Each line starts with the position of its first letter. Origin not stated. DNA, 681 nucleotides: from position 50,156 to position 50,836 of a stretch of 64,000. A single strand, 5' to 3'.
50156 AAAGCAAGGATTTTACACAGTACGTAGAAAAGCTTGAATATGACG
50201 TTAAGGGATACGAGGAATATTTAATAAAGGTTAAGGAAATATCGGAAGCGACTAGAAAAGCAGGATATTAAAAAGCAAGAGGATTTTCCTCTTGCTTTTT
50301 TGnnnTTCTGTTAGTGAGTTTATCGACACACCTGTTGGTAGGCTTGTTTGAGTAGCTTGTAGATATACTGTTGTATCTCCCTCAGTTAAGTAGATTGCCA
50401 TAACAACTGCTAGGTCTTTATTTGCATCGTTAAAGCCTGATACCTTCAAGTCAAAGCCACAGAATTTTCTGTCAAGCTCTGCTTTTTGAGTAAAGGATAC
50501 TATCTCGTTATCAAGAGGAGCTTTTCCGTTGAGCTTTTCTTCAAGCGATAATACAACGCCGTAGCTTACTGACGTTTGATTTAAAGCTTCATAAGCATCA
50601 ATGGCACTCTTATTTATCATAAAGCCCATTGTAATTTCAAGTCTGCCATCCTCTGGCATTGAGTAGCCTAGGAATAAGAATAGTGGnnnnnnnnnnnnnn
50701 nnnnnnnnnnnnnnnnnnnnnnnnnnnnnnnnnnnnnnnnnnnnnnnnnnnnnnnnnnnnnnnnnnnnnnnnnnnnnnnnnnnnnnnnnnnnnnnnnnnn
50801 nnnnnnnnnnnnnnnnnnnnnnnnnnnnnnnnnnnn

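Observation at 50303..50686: Unassigned ~125-150-aa C-terminal domain shared by four secreted proteins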

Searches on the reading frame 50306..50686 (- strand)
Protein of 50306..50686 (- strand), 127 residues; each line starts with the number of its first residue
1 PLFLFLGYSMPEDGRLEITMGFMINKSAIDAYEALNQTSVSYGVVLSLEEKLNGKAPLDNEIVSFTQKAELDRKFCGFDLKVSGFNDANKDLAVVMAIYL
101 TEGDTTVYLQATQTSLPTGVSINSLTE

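Call 9: find_homologous_proteins(query=A1, max_evalue=0.001)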
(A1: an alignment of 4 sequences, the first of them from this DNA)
Query A1 (4 sequences) (127 aa, profile of the alignment): 16 proteins with E <= 0.001 among 1588 candidates.
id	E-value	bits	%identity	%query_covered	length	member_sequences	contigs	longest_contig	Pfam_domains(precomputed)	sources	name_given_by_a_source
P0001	4.7e-58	213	82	98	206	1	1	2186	-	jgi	jgi:hypothetical protein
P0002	2.4e-47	178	78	91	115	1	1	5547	-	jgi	jgi:hypothetical protein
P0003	1.6e-46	176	53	90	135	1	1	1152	-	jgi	jgi:hypothetical protein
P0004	1.2e-43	166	63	98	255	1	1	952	-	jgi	jgi:hypothetical protein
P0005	3.5e-40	155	97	77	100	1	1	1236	-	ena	-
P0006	5.1e-40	155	51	91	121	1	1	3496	-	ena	-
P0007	1.5e-38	150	50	99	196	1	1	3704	-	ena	-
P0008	1.3e-37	147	47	90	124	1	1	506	-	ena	-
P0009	2.9e-35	139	54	91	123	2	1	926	-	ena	-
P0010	5.6e-34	135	53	97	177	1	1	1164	-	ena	-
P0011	6.8e-33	131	30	82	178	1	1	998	-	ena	-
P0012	3.9e-28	116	43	72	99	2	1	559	-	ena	-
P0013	1.7e-24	104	27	83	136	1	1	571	-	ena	-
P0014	1.5e-17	82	34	51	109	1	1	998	-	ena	-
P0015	4.0e-9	55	32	58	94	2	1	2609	-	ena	-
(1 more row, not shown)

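Call 15: search_protein_representatives(alignment_id=A1)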
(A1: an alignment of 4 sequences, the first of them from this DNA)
Query: 4 sequences, 131 profile positions. Proteins with E-value up to 0.001 (for the whole library): 987; up to 1e-10: 343; up to 1e-30: 14. The best 150 are listed.
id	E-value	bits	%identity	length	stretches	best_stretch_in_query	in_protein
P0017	1.5e-55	203.1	-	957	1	1-127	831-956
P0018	1.9e-49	183.4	-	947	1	1-127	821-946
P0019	2.7e-44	166.7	-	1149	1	1-129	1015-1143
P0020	3.1e-42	160.0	-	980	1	1-127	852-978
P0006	1.6e-40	154.5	-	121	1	10-127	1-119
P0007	4.6e-39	149.8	-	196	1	2-127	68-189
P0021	3.1e-37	143.9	-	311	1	1-126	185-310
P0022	6.6e-36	139.6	-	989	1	1-127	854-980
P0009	9.1e-36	139.1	-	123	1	10-127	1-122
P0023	1.1e-35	138.8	-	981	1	1-126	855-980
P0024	4.4e-34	133.7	-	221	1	1-127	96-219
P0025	8.3e-34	132.8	-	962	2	1-127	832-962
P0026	8.2e-32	126.3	-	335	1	2-127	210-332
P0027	2.3e-31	124.9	-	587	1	1-127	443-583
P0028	1.0e-29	119.5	-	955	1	1-129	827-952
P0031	1.0e-23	100.1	-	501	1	1-130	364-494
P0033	3.3e-23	98.5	-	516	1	4-114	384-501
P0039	5.9e-22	94.4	-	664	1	1-126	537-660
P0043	2.1e-20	89.4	-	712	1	1-126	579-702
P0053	2.7e-19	85.9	-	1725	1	1-126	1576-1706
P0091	2.5e-17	79.4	-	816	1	1-111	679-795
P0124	6.2e-16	75.0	-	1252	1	1-105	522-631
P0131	1.4e-15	73.8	-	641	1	1-114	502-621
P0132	1.4e-15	73.8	-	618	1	2-125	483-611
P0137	2.0e-15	73.3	-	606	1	1-114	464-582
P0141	2.2e-15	73.2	-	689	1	3-110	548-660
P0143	2.6e-15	72.9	-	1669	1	3-127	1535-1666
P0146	3.3e-15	72.6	-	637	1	4-121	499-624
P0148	3.8e-15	72.4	-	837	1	3-128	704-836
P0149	4.5e-15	72.2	-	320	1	2-126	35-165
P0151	5.5e-15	71.9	-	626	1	1-127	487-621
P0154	6.1e-15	71.8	-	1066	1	3-127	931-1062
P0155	6.5e-15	71.7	-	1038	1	2-128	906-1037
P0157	8.3e-15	71.3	-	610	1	1-114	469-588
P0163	1.2e-14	70.9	-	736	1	2-126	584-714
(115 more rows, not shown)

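Call 22: find_homologous_proteins(query=A2, max_evalue=0.001)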
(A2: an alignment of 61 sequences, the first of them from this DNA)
Query A2 (61 sequences) (127 aa, profile of the alignment): 13 proteins with E <= 0.001 among 1257 candidates.
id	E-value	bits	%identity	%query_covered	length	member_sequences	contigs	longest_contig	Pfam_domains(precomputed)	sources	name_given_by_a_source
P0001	8.9e-38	147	82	98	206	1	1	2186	-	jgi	jgi:hypothetical protein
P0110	4.6e-35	138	25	86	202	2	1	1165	-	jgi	jgi:hypothetical protein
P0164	5.8e-35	138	41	99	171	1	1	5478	-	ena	-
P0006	1.7e-34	137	51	91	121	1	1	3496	-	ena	-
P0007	3.1e-34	136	50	99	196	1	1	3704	-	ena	-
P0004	7.3e-33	131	63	98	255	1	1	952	-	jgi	jgi:hypothetical protein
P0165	1.0e-32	131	23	83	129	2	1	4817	-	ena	-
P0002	1.2e-31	127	78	91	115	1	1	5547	-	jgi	jgi:hypothetical protein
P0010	1.2e-28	118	53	97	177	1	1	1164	-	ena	-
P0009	8.4e-28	115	54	91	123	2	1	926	-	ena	-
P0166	1.5e-22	98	25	72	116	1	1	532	-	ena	-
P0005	4.9e-22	96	97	77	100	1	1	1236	-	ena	-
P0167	4.9e-18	83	26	86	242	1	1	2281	-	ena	-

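Call 23: search_solved_structures(query=A2, max_evalue=10)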
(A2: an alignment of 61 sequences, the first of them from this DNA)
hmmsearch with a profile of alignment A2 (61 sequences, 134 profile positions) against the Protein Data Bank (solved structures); distinct sequences matched with E-value up to 10: 0.

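Call 26: find_related_loci(query=A1, collection=genome_contigs, flank=4000)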
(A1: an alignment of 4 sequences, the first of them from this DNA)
Query A1 (127 aa) in genome_contigs; peptide patterns used: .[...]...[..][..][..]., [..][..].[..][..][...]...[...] (x = any residue, [..] = any of these).
105 stretches matched a pattern; 18 encode a relative of the query (tblastn E <= 1e-3); 18 distinct loci.
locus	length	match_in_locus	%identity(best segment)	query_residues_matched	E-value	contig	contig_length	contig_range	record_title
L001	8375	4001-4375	82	1-125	2e-68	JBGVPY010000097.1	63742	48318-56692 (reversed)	MAG: Eubacteriales bacterium isolate fecal_MAG_177 fecal_MAG_177_contig_0097, whole genome shotgun sequence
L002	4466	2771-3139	69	1-123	5e-59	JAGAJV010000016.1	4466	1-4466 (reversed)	MAG: Clostridia bacterium isolate RGIG8508 Water_deer_Cecum-2__c29450, whole genome shotgun sequence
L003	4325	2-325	81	20-127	4e-56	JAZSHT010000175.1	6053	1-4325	MAG: Eubacteriales bacterium isolate T1900044574_TS20190040.MAGScoT_cleanbin_000048 SGB_476_k141_996861, whole genome sh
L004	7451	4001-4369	50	2-123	4e-39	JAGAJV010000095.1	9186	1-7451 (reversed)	MAG: Clostridia bacterium isolate RGIG8508 Water_deer_Cecum-2__c243960, whole genome shotgun sequence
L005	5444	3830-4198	50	2-123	2e-38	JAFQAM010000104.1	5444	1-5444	MAG: Clostridia bacterium isolate RGIG1642 Goat_Cecum-1__c195438, whole genome shotgun sequence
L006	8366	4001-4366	44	2-125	1e-25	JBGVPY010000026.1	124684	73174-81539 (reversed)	MAG: Eubacteriales bacterium isolate fecal_MAG_177 fecal_MAG_177_contig_0026, whole genome shotgun sequence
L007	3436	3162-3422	49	2-87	2e-25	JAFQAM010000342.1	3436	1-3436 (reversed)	MAG: Clostridia bacterium isolate RGIG1642 Goat_Cecum-1__c692951, whole genome shotgun sequence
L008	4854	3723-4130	36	1-125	4e-21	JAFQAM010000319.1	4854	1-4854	MAG: Clostridia bacterium isolate RGIG1642 Goat_Cecum-1__c653166, whole genome shotgun sequence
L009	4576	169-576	36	1-125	7e-21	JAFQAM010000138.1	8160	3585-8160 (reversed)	MAG: Clostridia bacterium isolate RGIG1642 Goat_Cecum-1__c283163, whole genome shotgun sequence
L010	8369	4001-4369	38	1-113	2e-20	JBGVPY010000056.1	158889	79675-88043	MAG: Eubacteriales bacterium isolate fecal_MAG_177 fecal_MAG_177_contig_0056, whole genome shotgun sequence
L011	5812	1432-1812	36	1-113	2e-18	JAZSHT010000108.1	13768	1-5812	MAG: Eubacteriales bacterium isolate T1900044574_TS20190040.MAGScoT_cleanbin_000048 SGB_476_k141_1466934, whole genome s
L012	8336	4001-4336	37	2-108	7e-17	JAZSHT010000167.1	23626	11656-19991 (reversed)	MAG: Eubacteriales bacterium isolate T1900044574_TS20190040.MAGScoT_cleanbin_000048 SGB_476_k141_2041216, whole genome s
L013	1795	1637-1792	48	1-52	2e-12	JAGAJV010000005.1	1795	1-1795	MAG: Clostridia bacterium isolate RGIG8508 Water_deer_Cecum-2__c5472, whole genome shotgun sequence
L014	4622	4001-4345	33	1-104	1e-11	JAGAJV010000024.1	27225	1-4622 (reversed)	MAG: Clostridia bacterium isolate RGIG8508 Water_deer_Cecum-2__c44166, whole genome shotgun sequence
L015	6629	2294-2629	23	1-109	3e-10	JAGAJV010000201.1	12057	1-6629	MAG: Clostridia bacterium isolate RGIG8508 Water_deer_Cecum-2__c511165, whole genome shotgun sequence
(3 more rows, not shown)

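Call 28: search_protein_families(library=pfam, proteins=[P0031, P0033, P0039, P0043, P0091, P0124, P0149, P0163, P0053, P0148], max_evalue=0.01)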
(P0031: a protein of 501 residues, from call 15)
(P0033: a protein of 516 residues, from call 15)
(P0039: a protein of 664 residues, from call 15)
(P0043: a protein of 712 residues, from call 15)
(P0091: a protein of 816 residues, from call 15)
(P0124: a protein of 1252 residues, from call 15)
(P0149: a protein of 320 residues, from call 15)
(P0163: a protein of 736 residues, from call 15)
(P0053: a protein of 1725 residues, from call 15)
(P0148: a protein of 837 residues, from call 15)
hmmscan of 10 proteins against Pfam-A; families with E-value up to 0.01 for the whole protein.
P0031 (501 aa): 1 family
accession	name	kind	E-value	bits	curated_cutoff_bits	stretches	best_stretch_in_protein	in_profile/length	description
PF13306.12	LRR_5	-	4.1e-19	69.2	27.7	2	4-85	42-120/127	BspA type Leucine rich repeat region (6 copies)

P0033 (516 aa): 2 families
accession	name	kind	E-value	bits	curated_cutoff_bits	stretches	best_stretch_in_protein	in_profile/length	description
PF13306.12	LRR_5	-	2.6e-36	124.8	27.7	2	191-300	10-118/127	BspA type Leucine rich repeat region (6 copies)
PF13855.12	LRR_8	-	1.8e-10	40.8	27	0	203-230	12-40/61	Leucine rich repeat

P0039 (664 aa): 1 family
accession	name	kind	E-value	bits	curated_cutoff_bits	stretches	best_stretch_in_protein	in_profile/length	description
PF13306.12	LRR_5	-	5.1e-27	94.7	27.7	3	161-266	13-120/127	BspA type Leucine rich repeat region (6 copies)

P0043 (712 aa): 2 families
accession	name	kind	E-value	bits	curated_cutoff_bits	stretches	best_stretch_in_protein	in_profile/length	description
PF13306.12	LRR_5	-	3e-36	124.6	27.7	2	152-267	12-122/127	BspA type Leucine rich repeat region (6 copies)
PF13855.12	LRR_8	-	2.5e-06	27.6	27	0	216-253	20-56/61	Leucine rich repeat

P0091 (816 aa): 1 family
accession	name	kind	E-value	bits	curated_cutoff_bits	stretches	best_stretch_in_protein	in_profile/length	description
PF00149.33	Metallophos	-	3.1e-10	41.2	21.5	1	357-557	3-190/191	Calcineurin-like phosphoesterase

P0124 (1252 aa): 4 families
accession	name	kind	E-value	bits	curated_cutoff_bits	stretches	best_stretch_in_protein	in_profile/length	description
PF01663.27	Phosphodiest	-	2.2e-19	70.7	23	1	742-943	1-226/342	Type I phosphodiesterase / nucleotide pyrophosphatase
PF13385.13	Laminin_G_3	-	2.2e-12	47.8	27.6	1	1083-1239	4-150/151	Concanavalin A-like lectin/glucanases superfamily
PF01676.23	Metalloenzyme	-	7e-08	32.7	24.3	1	826-964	88-227/252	Metalloenzyme superfamily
PF00884.28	Sulfatase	-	0.00026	20.8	25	1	901-939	206-244/301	Sulfatase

P0149 (320 aa): 0 families

P0163 (736 aa): 4 families
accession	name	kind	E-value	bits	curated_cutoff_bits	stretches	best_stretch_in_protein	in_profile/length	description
PF13306.12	LRR_5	-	7.7e-114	375.4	27.7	3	77-194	11-126/127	BspA type Leucine rich repeat region (6 copies)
PF13855.12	LRR_8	-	2.2e-12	47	27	0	134-173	13-53/61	Leucine rich repeat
PF05725.18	FNIP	-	2.3e-06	28.1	21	0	102-137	5-39/44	FNIP Repeat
PF23454.1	Zn_ribbon_Brz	-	0.0032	18.5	27.9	0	298-313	9-24/58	Transcriptional regulator Brz zinc beta ribbon domain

P0053 (1725 aa): 1 family
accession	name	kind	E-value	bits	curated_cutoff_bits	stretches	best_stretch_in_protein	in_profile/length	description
PF13855.12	LRR_8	-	0.00088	19.4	27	0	1113-1169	2-55/61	Leucine rich repeat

P0148 (837 aa): 4 families
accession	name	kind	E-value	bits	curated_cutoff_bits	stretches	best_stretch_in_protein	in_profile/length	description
PF13306.12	LRR_5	-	5.3e-105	346.8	27.7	6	83-179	11-105/127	BspA type Leucine rich repeat region (6 copies)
PF13855.12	LRR_8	-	5.6e-17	61.7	27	0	140-177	13-51/61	Leucine rich repeat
PF23952.1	LRR_EndoS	-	0.00017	22.3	27.9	0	330-371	58-99/116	Endo-beta-N-acetylglucosaminidase EndoS LRR domain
PF23622.1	LRR_At1g61320_AtMIF1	-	0.00092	19.1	26.9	0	319-384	116-183/384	At1g61320/AtMIF1, LRR domain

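Call 29: predict_structure(alignment_id=A2)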
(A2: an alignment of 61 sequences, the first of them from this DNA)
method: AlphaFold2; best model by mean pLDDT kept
length: 127 residues; sequences in the alignment: 61
mean_pLDDT: 96.6   pTM: 0.87
mean pLDDT of the five models: 96.6, 96.7, 96.6, 95.9, 95.5
residues with pLDDT >= 90: 125; 70-90: 2; 50-70: 0; < 50: 0
segments of 3 or more residues with pLDDT < 50: none
pLDDT, mean of each block of 10 residues (from residue 1): 97 97 97 96 98 97 97 95 98 98 96 97 93
secondary structure, 60 per line:
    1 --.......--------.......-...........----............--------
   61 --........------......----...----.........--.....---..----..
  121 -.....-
elements in order: E3-9 E18-24 H26-36 E41-48 H49-52 E66-70 E77-82 E94-102 E105-109 H122-126

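Call 32: fold_search(model_id=the predicted structure, library=pdb)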
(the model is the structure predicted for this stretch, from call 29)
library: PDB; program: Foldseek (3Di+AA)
matches with E <= 10: 996; with E <= 0.001: 0
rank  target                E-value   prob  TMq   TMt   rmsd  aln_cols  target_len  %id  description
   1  7qfa_C                7.7e-03  0.99  0.38  0.39   5.8       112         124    4  Monoclinic crystal structure of PTG CBM21 in complex with beta-cyclodextrin (released 2022-11-02)
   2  7qfa_B                9.1e-03  0.99  0.37  0.37   6.1       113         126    4  Monoclinic crystal structure of PTG CBM21 in complex with beta-cyclodextrin (released 2022-11-02)
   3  7qf7_A                1.1e-02  0.99  0.41  0.41   5.6       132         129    5  Orthorhombic crystal structure of PTG CBM21 in complex with beta-cyclodextrin (released 2022-11-02)
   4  7qm2_B                1.1e-02  0.99  0.39  0.32   5.9       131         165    4  Crystal structure of the PP1/PTG/beta-cyclodextrin ternary complex (released 2022-11-02)
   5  4fxt_K                1.1e-02  0.98  0.41  0.31   6.8       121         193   16  Crystal structure of a DUF3823 family protein (BACOVA_02663) from Bacteroides ovatus ATCC 8483 at 2.77 A resolution (released 2012-07-25)
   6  3n1g_C                1.1e-02  0.97  0.37  0.43   6.9       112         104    8  Crystal structure of DhhN bound to BOCFn3 (released 2010-06-02)
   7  4fxt_I                1.1e-02  0.96  0.39  0.29   7.0       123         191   15  Crystal structure of a DUF3823 family protein (BACOVA_02663) from Bacteroides ovatus ATCC 8483 at 2.77 A resolution (released 2012-07-25)
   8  4fxt_C                1.1e-02  0.97  0.40  0.30   6.0       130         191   15  Crystal structure of a DUF3823 family protein (BACOVA_02663) from Bacteroides ovatus ATCC 8483 at 2.77 A resolution (released 2012-07-25)
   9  4fxt_N                1.3e-02  0.96  0.39  0.30   6.0       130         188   15  Crystal structure of a DUF3823 family protein (BACOVA_02663) from Bacteroides ovatus ATCC 8483 at 2.77 A resolution (released 2012-07-25)
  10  7qfa_A                1.5e-02  0.99  0.38  0.37   5.7       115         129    4  Monoclinic crystal structure of PTG CBM21 in complex with beta-cyclodextrin (released 2022-11-02)
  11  4fxt_E                1.5e-02  0.95  0.39  0.28   6.8       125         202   16  Crystal structure of a DUF3823 family protein (BACOVA_02663) from Bacteroides ovatus ATCC 8483 at 2.77 A resolution (released 2012-07-25)
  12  4fxt_F                1.8e-02  0.94  0.40  0.29   6.0       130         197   15  Crystal structure of a DUF3823 family protein (BACOVA_02663) from Bacteroides ovatus ATCC 8483 at 2.77 A resolution (released 2012-07-25)
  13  7qm2_D                1.9e-02  0.99  0.41  0.34   5.3       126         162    4  Crystal structure of the PP1/PTG/beta-cyclodextrin ternary complex (released 2022-11-02)
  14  8dhw_B                2.2e-02  0.97  0.38  0.11   5.7       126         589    7  Treponema lecithinolyticum beta-glucuronidase in complex with a UNC4917-glucuronide conjugate (released 2023-05-17)
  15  8e72_B                2.2e-02  0.96  0.37  0.10   5.7       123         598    7  Treponema lecithinolyticum beta-glucuronidase in complex with a ciprofloxacin-glucuronide conjugate (released 2023-06-21)
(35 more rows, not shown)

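Call 37: search_protein_families(library=pfam, alignment_id=A2, max_evalue=1)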
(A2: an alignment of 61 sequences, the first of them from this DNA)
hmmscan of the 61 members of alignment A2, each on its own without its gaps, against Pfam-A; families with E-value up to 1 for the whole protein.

A. member 1, seq(127 aa): 0 families

B. families by the number of members that match (of 61 scanned): 25 families
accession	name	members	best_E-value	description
PF18527.6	STT3_PglB_C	1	0.0038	STT3/PglB C-terminal beta-barrel domain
PF13861.12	FLgD_tudor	1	0.0038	FlgD Tudor-like domain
PF03422.21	CBM_6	1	0.004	Carbohydrate binding module (family 6)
PF23577.1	LysM_RLK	1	0.0053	LysM domain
PF19573.5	DUF6089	1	0.0089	Domain of unknown function (DUF6089)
PF20453.3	DUF6707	1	0.014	Family of unknown function (DUF6707)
PF17474.7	U71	1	0.024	Tegument protein UL11 homolog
PF20755.2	DUF6834_C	1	0.039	Domain of unknown function (DUF6834), C-terminal domain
PF22599.2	SecDF_P1_head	1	0.046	SecDF, P1 head subdomain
PF22719.1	SNaCT12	1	0.046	Short NACHT-associated C-Terminal domain, family 12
PF15890.11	Peptidase_Mx1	1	0.049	Putative zinc-binding metallo-peptidase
PF08985.17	DP-EP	1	0.06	DP-EP family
PF04200.17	Lipoprotein_17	1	0.075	Lipoprotein associated domain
PF08596.16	Lgl_C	1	0.078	Lethal giant larvae(Lgl) like, C-terminal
PF18705.7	DUF5643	1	0.085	Family of unknown function (DUF5643)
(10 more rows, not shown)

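Call 40: search_dna_similar(query=window:50306-50686:-, collection=phages, mode=protein, max_evalue=0.01)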
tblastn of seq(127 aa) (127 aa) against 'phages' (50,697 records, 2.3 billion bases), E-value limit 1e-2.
No match.

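Call 41: find_related_loci(query=A1, collection=viral_contigs, flank=5000)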
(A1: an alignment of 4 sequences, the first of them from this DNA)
Query A1 (127 aa) in viral_contigs; peptide patterns used: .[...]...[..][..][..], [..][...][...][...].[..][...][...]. (x = any residue, [..] = any of these).
47 stretches matched a pattern, but none encodes a relative of the query by tblastn (E <= 1e-3).

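Call 44: search_protein_families(library=pfam, alignment_id=A3, max_evalue=0.001)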
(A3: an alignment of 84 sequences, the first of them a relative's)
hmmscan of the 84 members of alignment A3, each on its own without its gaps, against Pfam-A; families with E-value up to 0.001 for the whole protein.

A. member 1, P0017 (957 aa): 1 family
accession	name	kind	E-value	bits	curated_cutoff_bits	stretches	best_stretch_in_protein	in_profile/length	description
PF13306.12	LRR_5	-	2.7e-07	31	27.7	1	562-648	28-110/127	BspA type Leucine rich repeat region (6 copies)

B. families by the number of members that match (of 84 scanned): 7 families
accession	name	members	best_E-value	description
PF13306.12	LRR_5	56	1.9e-64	BspA type Leucine rich repeat region (6 copies)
PF13855.12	LRR_8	20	5.6e-14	Leucine rich repeat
PF12799.13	LRR_4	2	1.1e-06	Leucine Rich repeats (2 copies)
PF23952.1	LRR_EndoS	2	6.8e-06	Endo-beta-N-acetylglucosaminidase EndoS LRR domain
PF00149.33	Metallophos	1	3.1e-10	Calcineurin-like phosphoesterase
PF18705.7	DUF5643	1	0.00013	Family of unknown function (DUF5643)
PF06703.16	SPC25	1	0.00055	Microsomal signal peptidase 25 kDa subunit (SPC25)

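Call 62: search_protein_families(library=pfam, alignment_id=A7, max_evalue=0.001)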
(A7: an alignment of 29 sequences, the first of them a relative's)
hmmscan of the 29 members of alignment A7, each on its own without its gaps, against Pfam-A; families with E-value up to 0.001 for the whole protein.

A. member 1, P0126 (573 aa): 1 family
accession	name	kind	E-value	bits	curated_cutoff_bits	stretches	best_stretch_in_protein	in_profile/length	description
PF13306.12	LRR_5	-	1.1e-18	67.7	27.7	1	98-213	12-115/127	BspA type Leucine rich repeat region (6 copies)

B. families by the number of members that match (of 29 scanned): 20 families
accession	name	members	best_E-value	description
PF13306.12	LRR_5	25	2e-128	BspA type Leucine rich repeat region (6 copies)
PF13855.12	LRR_8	12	2.4e-13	Leucine rich repeat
PF13620.12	CarboxypepD_reg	2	1.3e-21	Carboxypeptidase regulatory-like domain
PF17210.9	SdrD_B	2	1.1e-18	SdrD B-like domain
PF17802.7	SpaA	2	9.8e-12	Prealbumin-like fold domain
PF23193.1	NOMO_3rd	2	4.2e-09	NOMO third transthyretin-like domain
PF13715.12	CarbopepD_reg_2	2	9.6e-09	CarboxypepD_reg-like domain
PF11974.14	bMG3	2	2.4e-07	Bacterial alpha-2-macroglobulin MG3 domain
PF17936.7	Big_6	2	7.8e-07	Bacterial Ig domain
PF10670.15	DUF4198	2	1.9e-06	Domain of unknown function (DUF4198)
PF07210.18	DUF1416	2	4.2e-05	Protein of unknown function (DUF1416)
PF09430.16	EMC7_beta-sandw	2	0.00017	ER membrane protein complex subunit 7, beta-sandwich domain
PF19789.6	DUF6273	1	3.8e-19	Domain of unknown function (DUF6273)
PF07495.19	Y_Y_Y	1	5.3e-05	Y_Y_Y domain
PF02369.22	Big_1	1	0.00036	Bacterial Ig-like domain (group 1)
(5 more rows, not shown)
